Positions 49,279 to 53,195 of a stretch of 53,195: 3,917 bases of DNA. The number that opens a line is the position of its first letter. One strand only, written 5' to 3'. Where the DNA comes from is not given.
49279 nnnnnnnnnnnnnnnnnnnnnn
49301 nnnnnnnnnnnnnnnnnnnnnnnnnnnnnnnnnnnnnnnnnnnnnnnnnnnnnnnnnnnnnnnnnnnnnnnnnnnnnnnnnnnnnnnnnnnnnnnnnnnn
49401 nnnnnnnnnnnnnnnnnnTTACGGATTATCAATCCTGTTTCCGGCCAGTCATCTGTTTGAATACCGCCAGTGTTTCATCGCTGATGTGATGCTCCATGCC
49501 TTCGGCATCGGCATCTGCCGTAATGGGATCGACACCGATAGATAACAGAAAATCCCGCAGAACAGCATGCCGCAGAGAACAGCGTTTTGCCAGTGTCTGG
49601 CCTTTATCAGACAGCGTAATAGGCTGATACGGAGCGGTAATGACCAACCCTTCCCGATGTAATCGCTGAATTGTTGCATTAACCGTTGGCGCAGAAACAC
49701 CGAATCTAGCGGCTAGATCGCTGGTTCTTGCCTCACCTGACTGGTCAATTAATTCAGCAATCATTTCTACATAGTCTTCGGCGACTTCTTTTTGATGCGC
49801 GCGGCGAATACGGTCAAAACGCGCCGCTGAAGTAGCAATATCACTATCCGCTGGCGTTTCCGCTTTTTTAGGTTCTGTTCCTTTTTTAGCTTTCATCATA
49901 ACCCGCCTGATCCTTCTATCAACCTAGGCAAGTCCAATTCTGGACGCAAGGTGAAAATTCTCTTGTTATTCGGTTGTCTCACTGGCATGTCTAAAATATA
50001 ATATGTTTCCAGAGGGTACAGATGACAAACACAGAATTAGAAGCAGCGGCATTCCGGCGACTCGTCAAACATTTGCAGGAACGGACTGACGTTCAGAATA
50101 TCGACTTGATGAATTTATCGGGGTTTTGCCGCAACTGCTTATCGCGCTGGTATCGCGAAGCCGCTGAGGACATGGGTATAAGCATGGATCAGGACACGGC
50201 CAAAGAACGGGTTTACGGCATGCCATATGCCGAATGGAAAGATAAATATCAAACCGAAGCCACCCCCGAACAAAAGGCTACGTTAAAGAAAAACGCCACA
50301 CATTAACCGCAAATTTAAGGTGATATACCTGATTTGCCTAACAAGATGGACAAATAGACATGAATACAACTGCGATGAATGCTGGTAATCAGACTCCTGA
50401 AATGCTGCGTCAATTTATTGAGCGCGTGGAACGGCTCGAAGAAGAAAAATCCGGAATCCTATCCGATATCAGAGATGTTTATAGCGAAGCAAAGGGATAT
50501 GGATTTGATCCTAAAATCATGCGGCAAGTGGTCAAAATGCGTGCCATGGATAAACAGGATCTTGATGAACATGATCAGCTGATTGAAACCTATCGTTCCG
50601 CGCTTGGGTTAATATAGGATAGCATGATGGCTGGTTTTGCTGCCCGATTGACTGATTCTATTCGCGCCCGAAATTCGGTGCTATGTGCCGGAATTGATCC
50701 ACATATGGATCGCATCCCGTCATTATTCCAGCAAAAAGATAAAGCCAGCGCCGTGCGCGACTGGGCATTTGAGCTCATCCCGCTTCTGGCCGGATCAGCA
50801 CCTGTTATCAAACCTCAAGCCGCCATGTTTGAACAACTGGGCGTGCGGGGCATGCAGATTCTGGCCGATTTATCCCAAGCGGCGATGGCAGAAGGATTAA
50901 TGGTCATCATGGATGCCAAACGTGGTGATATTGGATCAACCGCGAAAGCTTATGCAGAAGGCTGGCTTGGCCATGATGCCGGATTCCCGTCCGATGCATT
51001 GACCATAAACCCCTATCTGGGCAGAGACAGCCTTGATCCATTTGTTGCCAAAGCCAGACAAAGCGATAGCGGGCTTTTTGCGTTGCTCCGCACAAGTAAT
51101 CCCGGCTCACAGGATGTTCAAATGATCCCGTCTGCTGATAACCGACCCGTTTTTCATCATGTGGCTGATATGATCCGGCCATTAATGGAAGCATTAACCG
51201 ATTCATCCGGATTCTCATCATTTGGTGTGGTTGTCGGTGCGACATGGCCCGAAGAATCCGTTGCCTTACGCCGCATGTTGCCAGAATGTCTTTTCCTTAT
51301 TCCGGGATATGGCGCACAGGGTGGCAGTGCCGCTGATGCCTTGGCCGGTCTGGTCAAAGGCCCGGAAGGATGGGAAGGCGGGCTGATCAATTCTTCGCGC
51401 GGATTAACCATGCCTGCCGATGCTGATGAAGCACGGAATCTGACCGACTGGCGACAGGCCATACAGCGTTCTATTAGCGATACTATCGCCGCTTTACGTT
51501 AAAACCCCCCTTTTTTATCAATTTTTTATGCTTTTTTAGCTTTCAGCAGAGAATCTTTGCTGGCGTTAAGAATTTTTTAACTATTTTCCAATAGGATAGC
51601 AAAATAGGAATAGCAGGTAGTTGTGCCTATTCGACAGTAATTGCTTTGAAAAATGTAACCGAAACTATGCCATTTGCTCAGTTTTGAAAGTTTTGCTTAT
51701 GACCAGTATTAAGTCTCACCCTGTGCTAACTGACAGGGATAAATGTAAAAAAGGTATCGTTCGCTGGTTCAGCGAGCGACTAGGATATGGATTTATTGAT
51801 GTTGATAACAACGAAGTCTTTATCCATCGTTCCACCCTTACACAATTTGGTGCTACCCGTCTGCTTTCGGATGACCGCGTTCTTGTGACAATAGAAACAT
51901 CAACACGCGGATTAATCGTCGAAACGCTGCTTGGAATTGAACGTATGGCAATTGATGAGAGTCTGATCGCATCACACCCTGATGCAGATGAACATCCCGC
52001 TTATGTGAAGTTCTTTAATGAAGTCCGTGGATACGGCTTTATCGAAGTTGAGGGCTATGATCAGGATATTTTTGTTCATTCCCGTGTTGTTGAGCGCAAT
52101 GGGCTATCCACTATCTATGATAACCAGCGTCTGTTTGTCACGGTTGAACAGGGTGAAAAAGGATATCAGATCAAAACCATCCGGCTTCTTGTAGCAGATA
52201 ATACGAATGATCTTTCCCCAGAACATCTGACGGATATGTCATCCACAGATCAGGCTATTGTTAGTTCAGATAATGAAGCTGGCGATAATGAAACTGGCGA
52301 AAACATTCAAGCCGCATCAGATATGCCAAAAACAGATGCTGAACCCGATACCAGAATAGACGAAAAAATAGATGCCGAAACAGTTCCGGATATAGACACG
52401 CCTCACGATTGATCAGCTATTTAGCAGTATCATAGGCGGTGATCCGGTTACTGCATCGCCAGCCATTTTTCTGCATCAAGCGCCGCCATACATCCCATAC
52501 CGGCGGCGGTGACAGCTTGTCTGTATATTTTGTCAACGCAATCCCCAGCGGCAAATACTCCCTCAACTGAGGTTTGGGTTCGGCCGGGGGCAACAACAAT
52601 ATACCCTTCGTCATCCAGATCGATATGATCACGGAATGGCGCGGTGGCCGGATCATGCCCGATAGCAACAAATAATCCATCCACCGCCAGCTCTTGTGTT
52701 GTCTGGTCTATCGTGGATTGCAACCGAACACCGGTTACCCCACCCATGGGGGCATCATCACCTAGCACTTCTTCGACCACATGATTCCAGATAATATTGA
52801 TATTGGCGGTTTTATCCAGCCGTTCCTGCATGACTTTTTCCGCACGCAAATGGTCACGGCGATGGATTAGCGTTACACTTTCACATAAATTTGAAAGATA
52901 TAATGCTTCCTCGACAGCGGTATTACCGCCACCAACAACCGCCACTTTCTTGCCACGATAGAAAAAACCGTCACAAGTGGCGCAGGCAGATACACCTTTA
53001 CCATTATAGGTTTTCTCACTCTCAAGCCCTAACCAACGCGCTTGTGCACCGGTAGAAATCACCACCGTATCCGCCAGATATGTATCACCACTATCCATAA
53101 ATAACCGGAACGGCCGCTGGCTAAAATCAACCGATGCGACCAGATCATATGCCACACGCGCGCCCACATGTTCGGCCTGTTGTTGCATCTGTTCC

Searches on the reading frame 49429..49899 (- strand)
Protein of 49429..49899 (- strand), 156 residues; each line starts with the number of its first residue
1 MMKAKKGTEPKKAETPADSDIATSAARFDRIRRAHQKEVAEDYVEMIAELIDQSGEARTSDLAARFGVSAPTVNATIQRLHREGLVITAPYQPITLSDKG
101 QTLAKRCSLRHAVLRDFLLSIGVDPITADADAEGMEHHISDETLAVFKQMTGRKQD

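Call 90: search_protein_families(library=pfam, proteins=[window:49429-49899:-], max_evalue=0.001)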
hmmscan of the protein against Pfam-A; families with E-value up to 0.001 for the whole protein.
window:49429-49899:- (156 aa): 12 families
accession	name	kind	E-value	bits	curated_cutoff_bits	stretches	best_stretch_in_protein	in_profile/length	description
PF01325.25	Fe_dep_repress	-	4.7e-13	49.6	26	1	38-92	4-58/60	Iron dependent repressor, N-terminal DNA binding domain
PF02742.21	Fe_dep_repr_C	-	1.3e-10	41.5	27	1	98-152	2-57/70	Iron dependent repressor, metal binding and dimerisation domain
PF12802.13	MarR_2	-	2.6e-06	27.9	27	1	51-87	14-51/61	MarR family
PF00392.27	GntR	-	4.2e-06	26.8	27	1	59-90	27-58/64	Bacterial regulatory proteins, gntR family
PF01047.28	MarR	-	1.2e-05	25.6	24.6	1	50-86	11-47/59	MarR family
PF13412.12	HTH_24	-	1.2e-05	25.3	21.9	1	50-86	11-47/48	Winged helix-turn-helix DNA-binding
PF13545.12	HTH_Crp_2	-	4.2e-05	23.9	27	1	60-98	26-63/70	Crp-like helix-turn-helix domain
PF08220.18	HTH_DeoR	-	8e-05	22.7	21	1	46-86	4-44/57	DeoR-like helix-turn-helix domain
PF13404.12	HTH_AsnC-type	-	0.00024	21.3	27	1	49-81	11-42/42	AsnC-type helix-turn-helix domain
PF01978.25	TrmB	-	0.00026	21.2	25.6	1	53-92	19-58/68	Sugar-specific transcriptional regulator TrmB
PF08279.18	HTH_11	-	0.00064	20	25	0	47-89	6-48/55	HTH domain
PF13384.12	HTH_23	-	0.00094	19.4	24.6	0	48-85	11-46/50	Homeodomain-like domain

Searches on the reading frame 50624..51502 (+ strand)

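Call 23: search_protein_families(library=pfam, proteins=[window:50624-51502:+], max_evalue=0.0001)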
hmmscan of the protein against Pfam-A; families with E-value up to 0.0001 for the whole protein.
window:50624-51502:+ (292 aa): 1 family
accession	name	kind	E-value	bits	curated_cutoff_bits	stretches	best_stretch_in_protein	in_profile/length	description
PF00215.30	OMPdecase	-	1.1e-25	91.3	27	1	20-269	3-216/221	Orotidine 5'-phosphate decarboxylase / HUMPS family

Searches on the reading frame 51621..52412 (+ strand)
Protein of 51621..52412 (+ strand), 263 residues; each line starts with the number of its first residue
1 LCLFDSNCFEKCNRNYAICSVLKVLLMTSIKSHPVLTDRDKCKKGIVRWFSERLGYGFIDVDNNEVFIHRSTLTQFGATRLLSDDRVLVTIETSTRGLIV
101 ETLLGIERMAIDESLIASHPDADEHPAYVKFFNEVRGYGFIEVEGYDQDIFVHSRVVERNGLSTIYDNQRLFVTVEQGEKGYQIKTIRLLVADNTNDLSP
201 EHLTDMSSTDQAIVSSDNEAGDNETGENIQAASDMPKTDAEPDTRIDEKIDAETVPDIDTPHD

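Call 23: search_protein_families(library=pfam, proteins=[window:51621-52412:+], max_evalue=0.0001)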
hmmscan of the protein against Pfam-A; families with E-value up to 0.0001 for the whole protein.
window:51621-52412:+ (263 aa): 2 families
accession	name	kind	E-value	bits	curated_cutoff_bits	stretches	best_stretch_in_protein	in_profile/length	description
PF00313.28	CSD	-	2.1e-22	79.2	27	2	128-185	4-61/66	'Cold-shock' DNA-binding domain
PF08206.17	OB_RNB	-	2.5e-07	30.7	24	0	53-96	7-47/58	Ribonuclease B OB domain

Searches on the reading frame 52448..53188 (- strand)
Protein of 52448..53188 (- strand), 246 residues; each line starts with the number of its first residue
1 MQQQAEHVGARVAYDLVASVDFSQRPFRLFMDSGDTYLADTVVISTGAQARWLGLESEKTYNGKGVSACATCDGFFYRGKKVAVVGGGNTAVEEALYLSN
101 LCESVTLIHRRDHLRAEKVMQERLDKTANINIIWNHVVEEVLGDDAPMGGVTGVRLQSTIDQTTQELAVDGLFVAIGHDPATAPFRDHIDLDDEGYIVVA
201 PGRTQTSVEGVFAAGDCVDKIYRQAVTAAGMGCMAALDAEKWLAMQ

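Call 23: search_protein_families(library=pfam, proteins=[window:52448-53188:-], max_evalue=0.0001)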
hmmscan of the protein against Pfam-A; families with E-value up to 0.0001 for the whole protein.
window:52448-53188:- (246 aa): 3 families
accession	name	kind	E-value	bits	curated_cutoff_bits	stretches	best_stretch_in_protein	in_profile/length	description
PF07992.20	Pyr_redox_2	-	1.7e-41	143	26.1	1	17-232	75-291/291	Pyridine nucleotide-disulphide oxidoreductase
PF00070.33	Pyr_redox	-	4.5e-17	62.8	22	1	81-156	1-79/82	Pyridine nucleotide-disulphide oxidoreductase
PF13738.12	Pyr_redox_3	-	2.3e-15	57.1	30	1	16-215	103-305/305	Pyridine nucleotide-disulphide oxidoreductase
